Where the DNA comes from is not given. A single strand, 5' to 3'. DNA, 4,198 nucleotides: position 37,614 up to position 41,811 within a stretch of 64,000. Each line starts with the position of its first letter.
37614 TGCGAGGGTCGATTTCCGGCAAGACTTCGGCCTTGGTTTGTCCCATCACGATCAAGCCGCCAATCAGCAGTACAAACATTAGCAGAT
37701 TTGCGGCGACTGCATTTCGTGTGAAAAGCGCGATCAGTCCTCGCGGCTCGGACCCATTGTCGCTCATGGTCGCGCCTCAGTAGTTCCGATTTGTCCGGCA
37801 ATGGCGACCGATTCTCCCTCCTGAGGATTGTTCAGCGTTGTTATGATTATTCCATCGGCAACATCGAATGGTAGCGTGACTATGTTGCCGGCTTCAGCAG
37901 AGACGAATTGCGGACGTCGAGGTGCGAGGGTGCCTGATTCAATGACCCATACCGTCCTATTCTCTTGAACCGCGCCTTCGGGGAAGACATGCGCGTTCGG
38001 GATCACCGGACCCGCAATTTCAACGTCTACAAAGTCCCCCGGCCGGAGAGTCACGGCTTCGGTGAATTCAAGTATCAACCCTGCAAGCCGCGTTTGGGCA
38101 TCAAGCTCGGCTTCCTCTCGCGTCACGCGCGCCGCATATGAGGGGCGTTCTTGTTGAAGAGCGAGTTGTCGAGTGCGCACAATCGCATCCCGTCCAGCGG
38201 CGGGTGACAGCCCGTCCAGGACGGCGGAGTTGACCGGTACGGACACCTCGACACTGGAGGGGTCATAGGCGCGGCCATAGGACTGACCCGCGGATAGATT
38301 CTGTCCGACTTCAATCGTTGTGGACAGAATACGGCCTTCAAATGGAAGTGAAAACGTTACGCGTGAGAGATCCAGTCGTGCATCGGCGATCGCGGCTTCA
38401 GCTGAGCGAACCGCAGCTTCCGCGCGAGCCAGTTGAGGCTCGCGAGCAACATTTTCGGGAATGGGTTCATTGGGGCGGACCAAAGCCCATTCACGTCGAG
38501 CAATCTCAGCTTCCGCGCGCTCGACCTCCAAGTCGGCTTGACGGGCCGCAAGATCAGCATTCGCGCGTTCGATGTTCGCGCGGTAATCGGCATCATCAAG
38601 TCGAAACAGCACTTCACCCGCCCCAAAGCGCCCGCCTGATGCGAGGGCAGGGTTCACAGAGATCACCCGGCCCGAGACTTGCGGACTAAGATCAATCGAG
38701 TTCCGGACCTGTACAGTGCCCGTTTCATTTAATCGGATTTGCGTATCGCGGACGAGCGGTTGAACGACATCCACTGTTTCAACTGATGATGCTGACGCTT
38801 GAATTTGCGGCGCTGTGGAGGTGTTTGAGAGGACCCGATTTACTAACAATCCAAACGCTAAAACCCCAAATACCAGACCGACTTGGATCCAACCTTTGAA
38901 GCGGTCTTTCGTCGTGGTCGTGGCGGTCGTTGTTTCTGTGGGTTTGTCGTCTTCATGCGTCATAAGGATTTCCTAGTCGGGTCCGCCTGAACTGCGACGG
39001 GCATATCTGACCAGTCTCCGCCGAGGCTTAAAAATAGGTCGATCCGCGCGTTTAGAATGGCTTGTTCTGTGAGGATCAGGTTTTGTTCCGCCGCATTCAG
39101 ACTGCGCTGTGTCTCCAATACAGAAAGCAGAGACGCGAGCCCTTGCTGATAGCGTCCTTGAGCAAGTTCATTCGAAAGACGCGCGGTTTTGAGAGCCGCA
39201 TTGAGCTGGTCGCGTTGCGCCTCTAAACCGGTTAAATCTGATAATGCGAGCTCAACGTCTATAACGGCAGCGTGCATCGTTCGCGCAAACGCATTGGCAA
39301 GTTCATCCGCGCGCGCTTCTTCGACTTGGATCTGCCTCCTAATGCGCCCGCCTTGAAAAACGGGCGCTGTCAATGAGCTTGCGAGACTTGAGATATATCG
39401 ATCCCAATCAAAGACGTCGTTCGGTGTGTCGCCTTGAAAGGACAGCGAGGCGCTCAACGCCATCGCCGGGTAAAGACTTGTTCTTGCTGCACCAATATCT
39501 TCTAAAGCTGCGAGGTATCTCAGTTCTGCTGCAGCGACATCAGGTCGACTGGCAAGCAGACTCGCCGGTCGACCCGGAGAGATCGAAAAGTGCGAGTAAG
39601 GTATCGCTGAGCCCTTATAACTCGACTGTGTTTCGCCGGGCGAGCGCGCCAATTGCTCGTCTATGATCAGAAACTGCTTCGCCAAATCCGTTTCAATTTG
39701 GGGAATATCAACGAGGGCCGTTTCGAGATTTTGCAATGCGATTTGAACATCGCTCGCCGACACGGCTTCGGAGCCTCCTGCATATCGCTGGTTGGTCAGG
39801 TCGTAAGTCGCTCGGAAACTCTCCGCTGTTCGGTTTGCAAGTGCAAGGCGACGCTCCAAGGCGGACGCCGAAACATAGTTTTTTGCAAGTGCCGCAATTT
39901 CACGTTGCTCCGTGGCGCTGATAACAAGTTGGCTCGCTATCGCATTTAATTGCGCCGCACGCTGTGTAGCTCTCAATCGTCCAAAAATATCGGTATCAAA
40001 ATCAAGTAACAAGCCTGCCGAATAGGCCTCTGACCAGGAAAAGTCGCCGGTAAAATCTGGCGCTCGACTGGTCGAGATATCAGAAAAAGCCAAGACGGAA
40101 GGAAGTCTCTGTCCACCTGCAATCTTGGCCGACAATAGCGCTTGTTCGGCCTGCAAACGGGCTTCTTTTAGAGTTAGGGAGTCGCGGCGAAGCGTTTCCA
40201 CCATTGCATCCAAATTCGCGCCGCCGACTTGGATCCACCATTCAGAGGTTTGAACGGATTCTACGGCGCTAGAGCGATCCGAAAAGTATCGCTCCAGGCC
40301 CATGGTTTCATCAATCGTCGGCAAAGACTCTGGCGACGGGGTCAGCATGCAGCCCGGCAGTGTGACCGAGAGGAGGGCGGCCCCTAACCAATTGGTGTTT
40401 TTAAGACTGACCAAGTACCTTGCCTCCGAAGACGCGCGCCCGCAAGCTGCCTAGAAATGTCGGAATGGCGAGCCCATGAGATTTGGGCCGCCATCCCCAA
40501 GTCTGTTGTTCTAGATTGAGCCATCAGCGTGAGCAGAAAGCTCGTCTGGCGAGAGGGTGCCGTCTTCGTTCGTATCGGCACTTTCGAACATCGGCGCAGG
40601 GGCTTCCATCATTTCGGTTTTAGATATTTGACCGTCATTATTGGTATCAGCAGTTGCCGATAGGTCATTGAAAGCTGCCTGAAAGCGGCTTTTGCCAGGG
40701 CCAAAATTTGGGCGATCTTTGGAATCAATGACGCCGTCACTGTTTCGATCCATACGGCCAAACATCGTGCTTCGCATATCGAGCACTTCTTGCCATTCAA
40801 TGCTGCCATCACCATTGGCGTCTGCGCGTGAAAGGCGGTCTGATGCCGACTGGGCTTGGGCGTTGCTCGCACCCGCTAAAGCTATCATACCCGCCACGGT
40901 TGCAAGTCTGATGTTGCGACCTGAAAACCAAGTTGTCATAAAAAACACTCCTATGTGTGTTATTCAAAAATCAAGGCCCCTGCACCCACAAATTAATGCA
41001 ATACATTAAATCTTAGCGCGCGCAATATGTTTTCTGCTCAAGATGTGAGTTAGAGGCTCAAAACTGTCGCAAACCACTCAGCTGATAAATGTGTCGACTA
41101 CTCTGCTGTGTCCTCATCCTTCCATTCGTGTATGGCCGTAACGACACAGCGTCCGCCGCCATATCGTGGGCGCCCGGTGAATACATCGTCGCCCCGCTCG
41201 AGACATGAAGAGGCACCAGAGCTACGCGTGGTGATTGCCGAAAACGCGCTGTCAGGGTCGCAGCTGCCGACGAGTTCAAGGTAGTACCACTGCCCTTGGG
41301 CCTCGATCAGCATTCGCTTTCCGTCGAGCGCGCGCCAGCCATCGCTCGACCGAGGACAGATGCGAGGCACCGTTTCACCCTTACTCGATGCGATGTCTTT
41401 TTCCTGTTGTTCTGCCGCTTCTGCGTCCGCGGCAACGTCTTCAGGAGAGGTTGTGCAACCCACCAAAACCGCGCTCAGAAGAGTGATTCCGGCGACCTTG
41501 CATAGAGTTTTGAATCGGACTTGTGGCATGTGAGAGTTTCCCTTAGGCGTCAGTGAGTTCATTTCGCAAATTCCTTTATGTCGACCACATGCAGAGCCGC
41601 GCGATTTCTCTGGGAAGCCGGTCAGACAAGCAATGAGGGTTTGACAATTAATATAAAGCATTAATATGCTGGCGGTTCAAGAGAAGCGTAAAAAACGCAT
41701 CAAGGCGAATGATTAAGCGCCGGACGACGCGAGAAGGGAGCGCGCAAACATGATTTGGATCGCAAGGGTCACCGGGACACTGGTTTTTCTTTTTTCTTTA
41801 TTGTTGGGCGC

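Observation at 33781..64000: Candidate undescribed catabolic system for a sulfated and possibly halogenated lipid-like compound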

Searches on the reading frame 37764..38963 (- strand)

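Call 4: search_protein_families(library=pfam, proteins=[window:37764-38963:-], max_evalue=0.01)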
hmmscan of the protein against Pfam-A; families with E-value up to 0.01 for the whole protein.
window:37764-38963:- (399 aa): 2 families
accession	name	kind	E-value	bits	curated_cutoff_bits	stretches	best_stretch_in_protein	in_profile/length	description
PF13437.12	HlyD_3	-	4.6e-06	27.8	22.2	1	207-309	5-106/106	HlyD family secretion protein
PF16576.10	HlyD_D23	-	0.0016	18.2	30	1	81-311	9-213/214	Barrel-sandwich domain of CusB or HlyD membrane-fusion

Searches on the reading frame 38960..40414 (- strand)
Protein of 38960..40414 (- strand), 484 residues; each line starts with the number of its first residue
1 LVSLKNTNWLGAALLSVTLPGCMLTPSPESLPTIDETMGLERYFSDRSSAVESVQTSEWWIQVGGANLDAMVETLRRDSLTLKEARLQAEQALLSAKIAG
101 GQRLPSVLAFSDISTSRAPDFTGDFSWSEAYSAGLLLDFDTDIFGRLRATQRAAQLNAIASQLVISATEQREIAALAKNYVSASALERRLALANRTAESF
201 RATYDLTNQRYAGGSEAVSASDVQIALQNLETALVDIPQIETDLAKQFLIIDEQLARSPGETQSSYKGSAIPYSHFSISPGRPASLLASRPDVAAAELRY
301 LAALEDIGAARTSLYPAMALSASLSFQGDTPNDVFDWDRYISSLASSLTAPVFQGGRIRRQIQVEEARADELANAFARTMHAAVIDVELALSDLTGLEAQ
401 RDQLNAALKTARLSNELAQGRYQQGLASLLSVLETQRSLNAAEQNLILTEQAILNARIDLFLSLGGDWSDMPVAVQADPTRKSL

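Call 4: search_protein_families(library=pfam, proteins=[window:38960-40414:-], max_evalue=0.01)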
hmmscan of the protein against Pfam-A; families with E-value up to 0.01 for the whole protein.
window:38960-40414:- (484 aa): 1 family
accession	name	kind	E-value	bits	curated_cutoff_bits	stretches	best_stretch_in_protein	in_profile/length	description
PF02321.23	OEP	-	3.4e-35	122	22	2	285-465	7-187/187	Outer membrane efflux protein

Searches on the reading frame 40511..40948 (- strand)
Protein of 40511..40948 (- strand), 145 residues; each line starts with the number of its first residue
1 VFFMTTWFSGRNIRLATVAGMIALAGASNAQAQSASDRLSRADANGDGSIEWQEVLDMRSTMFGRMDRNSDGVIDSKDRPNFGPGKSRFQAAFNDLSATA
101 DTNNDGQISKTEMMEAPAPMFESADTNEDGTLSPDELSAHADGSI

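Call 4: search_protein_families(library=pfam, proteins=[window:40511-40948:-], max_evalue=0.01)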
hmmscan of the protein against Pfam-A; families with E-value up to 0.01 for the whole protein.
window:40511-40948:- (145 aa): 8 families
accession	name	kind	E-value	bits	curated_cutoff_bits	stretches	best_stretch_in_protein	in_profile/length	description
PF13202.12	EF-hand_5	-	5.8e-20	70.2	25.9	2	120-138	4-22/25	EF hand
PF00036.39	EF-hand_1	-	3.5e-17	61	25.4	2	99-116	8-25/29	EF hand domain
PF13405.12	EF-hand_6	-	1.7e-13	49.4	25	0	120-138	5-23/30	EF-hand domain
PF13499.12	EF-hand_7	-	8.3e-12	45.7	30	1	39-116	8-65/67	EF-hand domain pair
PF00404.24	Dockerin_1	-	2.1e-06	28.2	22.9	0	95-114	31-50/57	Dockerin type I domain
PF13833.12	EF-hand_8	-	3.4e-06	27.2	28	0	99-114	33-48/54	EF-hand domain pair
PF10591.15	SPARC_Ca_bdg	-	7e-05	23.5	22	0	50-115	47-112/113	Secreted protein acidic and rich in cysteine Ca binding region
PF23657.1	DUF7151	-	0.0071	16.7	27.2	0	125-139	27-41/46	Domain of unknown function (DUF7151)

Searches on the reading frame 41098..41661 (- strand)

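Call 4: search_protein_families(library=pfam, proteins=[window:41098-41661:-], max_evalue=0.01)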
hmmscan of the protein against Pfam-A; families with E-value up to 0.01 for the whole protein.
window:41098-41661:- (187 aa): 1 family
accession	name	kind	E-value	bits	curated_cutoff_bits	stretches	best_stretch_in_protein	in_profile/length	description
PF20101.4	DUF6491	-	5.2e-13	49.6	27.5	1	58-184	7-126/138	Family of unknown function (DUF6491)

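Call 86: search_protein_families(library=ncbifam, proteins=[window:41098-41661:-], max_evalue=0.00001)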
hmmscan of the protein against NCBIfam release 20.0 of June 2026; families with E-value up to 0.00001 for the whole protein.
window:41098-41661:- (187 aa): 0 families
